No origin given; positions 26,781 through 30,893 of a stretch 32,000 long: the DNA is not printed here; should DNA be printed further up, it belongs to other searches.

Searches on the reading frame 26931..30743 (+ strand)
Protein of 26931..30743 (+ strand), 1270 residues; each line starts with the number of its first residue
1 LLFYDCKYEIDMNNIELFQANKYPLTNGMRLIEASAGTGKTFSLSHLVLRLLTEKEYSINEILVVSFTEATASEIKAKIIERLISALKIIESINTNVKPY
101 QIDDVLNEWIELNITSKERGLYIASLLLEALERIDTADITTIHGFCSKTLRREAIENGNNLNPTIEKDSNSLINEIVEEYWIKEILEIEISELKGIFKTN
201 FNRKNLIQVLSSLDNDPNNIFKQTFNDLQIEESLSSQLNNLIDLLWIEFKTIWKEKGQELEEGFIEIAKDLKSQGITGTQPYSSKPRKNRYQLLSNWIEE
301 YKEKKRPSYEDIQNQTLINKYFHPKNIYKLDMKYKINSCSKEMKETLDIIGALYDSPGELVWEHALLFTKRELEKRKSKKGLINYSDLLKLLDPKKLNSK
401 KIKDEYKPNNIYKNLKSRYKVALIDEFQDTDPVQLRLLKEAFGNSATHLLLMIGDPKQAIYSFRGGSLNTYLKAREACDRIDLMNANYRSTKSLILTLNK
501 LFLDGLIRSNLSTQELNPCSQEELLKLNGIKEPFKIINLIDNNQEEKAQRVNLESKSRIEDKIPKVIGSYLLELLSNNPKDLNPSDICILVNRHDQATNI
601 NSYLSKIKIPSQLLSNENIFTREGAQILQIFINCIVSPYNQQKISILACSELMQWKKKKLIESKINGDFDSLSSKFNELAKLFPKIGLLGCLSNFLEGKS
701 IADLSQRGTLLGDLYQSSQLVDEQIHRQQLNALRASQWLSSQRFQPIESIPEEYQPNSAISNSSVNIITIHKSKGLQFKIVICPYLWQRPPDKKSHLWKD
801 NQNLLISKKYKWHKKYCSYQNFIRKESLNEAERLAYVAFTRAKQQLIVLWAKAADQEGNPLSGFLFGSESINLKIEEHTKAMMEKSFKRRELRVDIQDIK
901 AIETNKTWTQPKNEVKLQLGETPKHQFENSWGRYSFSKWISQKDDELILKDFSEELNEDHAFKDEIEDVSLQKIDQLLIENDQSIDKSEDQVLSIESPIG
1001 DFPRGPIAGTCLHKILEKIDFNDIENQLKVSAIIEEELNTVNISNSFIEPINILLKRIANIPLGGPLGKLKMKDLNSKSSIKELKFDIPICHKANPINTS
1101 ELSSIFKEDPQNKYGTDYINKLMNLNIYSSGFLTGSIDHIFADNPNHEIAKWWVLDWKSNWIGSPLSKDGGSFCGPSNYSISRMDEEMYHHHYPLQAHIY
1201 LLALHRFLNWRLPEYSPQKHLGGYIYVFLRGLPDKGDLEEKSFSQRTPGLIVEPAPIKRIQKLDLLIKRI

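Call 12: search_protein_families(library=pfam, proteins=[window:26931-30743:+], max_evalue=0.001)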
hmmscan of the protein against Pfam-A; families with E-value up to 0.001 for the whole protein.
window:26931-30743:+ (1270 aa): 8 families
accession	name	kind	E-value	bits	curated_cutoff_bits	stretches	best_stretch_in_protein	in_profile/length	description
PF00580.27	UvrD-helicase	-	4e-46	158.3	23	1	25-477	11-269/271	UvrD/REP helicase N-terminal domain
PF13361.12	UvrD_C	-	1e-20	74.9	25.6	2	750-852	273-349/350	UvrD-like helicase C-terminal domain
PF13245.12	AAA_19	-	3.7e-14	53.5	25.1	1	25-464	9-134/134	AAA domain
PF13538.12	UvrD_C_2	-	8.2e-10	38.8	27.4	1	767-793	4-32/52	UvrD-like helicase C-terminal domain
PF13087.12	AAA_12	-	1.3e-05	25.3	27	0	479-626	15-151/195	AAA domain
PF13604.12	AAA_30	-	0.00032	20.9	27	0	27-77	18-64/191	AAA domain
PF01443.25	Viral_helicase1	-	0.00076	19.8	21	0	416-467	55-107/228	Viral superfamily 1 RNA helicase core domain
PF13401.12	AAA_22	-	0.00091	20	27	0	28-88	6-59/130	AAA domain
